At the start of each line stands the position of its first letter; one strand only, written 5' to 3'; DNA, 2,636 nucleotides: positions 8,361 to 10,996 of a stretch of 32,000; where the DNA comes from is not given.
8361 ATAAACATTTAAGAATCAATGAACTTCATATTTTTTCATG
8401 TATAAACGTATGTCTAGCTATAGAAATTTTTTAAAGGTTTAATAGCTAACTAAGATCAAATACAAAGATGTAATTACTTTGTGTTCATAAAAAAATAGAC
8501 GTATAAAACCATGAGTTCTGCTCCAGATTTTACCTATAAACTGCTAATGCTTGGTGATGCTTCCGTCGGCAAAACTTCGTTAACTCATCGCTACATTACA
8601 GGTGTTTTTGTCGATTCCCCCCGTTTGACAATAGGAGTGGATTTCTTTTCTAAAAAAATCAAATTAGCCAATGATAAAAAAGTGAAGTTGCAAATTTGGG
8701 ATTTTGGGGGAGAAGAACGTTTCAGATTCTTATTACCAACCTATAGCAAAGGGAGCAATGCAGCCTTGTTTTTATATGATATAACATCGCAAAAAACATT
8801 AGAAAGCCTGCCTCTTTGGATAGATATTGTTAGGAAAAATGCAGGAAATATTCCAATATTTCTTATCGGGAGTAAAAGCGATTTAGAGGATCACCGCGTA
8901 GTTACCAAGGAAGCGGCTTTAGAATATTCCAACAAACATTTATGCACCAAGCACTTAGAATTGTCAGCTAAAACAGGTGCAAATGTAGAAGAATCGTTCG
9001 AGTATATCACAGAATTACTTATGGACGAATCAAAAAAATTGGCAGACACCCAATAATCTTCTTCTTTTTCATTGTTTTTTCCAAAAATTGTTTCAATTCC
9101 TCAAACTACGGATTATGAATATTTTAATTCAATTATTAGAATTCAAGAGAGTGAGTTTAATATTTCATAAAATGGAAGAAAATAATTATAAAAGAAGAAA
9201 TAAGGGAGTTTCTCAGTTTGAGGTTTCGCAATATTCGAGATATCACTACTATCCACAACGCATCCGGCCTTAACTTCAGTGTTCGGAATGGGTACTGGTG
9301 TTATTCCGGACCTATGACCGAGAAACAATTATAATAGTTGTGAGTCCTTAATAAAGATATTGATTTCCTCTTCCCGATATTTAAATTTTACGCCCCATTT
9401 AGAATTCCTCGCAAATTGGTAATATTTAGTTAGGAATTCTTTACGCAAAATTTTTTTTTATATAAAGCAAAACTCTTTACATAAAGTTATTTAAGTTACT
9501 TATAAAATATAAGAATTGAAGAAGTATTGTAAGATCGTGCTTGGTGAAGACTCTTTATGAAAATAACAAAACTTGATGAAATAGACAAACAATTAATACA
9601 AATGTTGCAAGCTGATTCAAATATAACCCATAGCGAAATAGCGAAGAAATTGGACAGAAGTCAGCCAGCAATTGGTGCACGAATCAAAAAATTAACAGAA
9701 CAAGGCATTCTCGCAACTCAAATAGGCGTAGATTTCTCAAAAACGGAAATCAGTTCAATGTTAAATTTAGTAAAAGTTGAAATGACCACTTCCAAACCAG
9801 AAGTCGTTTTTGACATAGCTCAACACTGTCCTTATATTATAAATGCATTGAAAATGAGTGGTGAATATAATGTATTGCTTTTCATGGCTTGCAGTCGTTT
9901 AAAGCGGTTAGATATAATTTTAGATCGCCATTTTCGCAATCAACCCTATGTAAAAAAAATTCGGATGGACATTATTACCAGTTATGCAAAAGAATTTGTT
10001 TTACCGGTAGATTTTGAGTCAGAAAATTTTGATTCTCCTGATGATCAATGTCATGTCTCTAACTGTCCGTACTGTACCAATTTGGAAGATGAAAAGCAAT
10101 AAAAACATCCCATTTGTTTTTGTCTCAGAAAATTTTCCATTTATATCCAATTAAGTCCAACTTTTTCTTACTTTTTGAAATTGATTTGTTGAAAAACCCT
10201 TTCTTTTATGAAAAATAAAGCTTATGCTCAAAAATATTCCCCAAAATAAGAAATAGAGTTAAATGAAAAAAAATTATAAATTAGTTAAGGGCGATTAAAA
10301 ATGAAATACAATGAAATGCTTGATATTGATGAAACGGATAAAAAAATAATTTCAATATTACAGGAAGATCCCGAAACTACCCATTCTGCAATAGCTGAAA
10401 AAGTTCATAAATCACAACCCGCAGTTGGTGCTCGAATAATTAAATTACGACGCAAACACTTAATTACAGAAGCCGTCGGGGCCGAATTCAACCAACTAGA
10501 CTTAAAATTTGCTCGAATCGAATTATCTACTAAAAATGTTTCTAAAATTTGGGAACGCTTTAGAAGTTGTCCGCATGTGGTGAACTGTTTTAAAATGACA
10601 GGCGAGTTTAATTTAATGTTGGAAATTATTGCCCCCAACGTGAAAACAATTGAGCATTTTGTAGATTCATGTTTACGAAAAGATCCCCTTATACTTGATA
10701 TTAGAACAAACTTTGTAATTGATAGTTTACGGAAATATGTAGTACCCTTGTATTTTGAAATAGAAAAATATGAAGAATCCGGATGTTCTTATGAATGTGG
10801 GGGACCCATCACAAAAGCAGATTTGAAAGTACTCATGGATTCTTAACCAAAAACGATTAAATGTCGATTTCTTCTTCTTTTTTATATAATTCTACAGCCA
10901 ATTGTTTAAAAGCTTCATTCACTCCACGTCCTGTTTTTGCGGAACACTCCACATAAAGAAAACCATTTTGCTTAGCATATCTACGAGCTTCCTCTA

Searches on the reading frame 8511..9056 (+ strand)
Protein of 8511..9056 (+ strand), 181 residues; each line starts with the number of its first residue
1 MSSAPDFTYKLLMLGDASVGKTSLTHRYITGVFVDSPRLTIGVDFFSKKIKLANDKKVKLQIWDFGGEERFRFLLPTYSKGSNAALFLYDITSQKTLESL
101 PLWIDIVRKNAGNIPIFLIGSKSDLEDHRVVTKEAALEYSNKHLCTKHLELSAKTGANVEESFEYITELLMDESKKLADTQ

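Call 3: search_protein_families(library=pfam, proteins=[window:8511-9056:+], max_evalue=1)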
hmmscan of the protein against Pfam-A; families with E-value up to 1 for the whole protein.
window:8511-9056:+ (181 aa): 7 families
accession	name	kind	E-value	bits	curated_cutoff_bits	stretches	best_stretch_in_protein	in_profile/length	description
PF00071.28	Ras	-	9.3e-44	149.3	21.6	1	10-169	1-159/162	Ras family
PF08477.19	Roc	-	2.2e-30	105.8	27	1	10-124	1-119/119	Ras of Complex, Roc, domain of DAPkinase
PF00025.27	Arf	-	1.8e-10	41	22.3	1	9-167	15-171/174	ADP-ribosylation factor family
PF04670.18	Gtr1_RagA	-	4.6e-05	23.4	22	1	10-128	1-126/232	Gtr1/RagA G protein conserved region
PF09439.16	SRPRB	-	0.00065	19.6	25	1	11-124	6-120/178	Signal recognition particle receptor beta subunit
PF18001.7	Il13Ra_Ig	-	0.0056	17.2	28.3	1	133-178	4-49/95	Interleukin-13 receptor subunit alpha Ig-like domain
PF22082.2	TtuA_LIM_N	-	0.32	11.6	27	1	137-149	13-25/26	2-thiouridine synthetase TtuA, N-terminal LIM domain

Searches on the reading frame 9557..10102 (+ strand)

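Call 3: search_protein_families(library=pfam, proteins=[window:9557-10102:+], max_evalue=1)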
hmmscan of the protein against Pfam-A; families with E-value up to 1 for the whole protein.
window:9557-10102:+ (181 aa): 18 families
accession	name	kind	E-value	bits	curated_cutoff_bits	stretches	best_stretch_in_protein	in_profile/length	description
PF13412.12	HTH_24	-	5.6e-12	45.5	21.9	1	6-52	1-47/48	Winged helix-turn-helix DNA-binding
PF13404.12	HTH_AsnC-type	-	2.8e-11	43.5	27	1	6-46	1-41/42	AsnC-type helix-turn-helix domain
PF08279.18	HTH_11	-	1.4e-06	28.5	25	1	11-51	3-44/55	HTH domain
PF01037.27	AsnC_trans_reg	-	2.6e-05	24.5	25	1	73-140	2-70/73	Lrp/AsnC ligand binding domain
PF12840.13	HTH_20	-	0.00063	20.1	27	1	14-54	10-50/51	Helix-turn-helix domain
PF01022.26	HTH_5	-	0.0021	18.4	22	1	14-52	8-45/47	Bacterial regulatory protein, arsR family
PF01047.28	MarR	-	0.0026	18.1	24.6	1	18-52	13-47/59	MarR family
PF25212.1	HVO_A0114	-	0.0042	17.3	27.6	1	11-53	25-67/84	HVO_A0114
PF04545.22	Sigma70_r4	-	0.0075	16.2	24.1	1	5-44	4-42/50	Sigma-70, region 4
PF12802.13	MarR_2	-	0.009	16.6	27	1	19-53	16-51/61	MarR family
PF20159.5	YidB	-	0.059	14.1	24.3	0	72-103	97-128/132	YidB-like protein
PF06160.17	EzrA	-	0.072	11.8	39.6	1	5-79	227-301/557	Septation ring formation regulator, EzrA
PF13545.12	HTH_Crp_2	-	0.078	13.4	27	0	20-53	20-53/70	Crp-like helix-turn-helix domain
PF14090.12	HTH_39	-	0.092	13.1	21.3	1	10-52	3-43/70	Winged helix-turn-helix domain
PF17762.8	HTH_ParB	-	0.11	13.1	22.6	1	14-43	12-41/102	ParB HTH domain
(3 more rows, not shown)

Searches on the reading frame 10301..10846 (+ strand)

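Call 3: search_protein_families(library=pfam, proteins=[window:10301-10846:+], max_evalue=1)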
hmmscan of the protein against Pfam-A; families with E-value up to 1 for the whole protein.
window:10301-10846:+ (181 aa): 7 families
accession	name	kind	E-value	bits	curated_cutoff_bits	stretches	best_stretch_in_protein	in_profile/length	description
PF13404.12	HTH_AsnC-type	-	2.3e-13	50.1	27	1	9-50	1-42/42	AsnC-type helix-turn-helix domain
PF01037.27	AsnC_trans_reg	-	2.3e-12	47.1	25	1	72-141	2-72/73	Lrp/AsnC ligand binding domain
PF13412.12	HTH_24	-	1.5e-11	44.1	21.9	1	9-56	1-48/48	Winged helix-turn-helix DNA-binding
PF01022.26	HTH_5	-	0.015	15.6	22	1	11-50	2-40/47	Bacterial regulatory protein, arsR family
PF12212.14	PAZ_2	-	0.03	14.6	23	1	79-129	6-56/127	PAZ domain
PF01047.28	MarR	-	0.15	12.5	24.6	1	15-56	7-48/59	MarR family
PF04038.17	DHNA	-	0.22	12.5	25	0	24-78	31-84/108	Dihydroneopterin aldolase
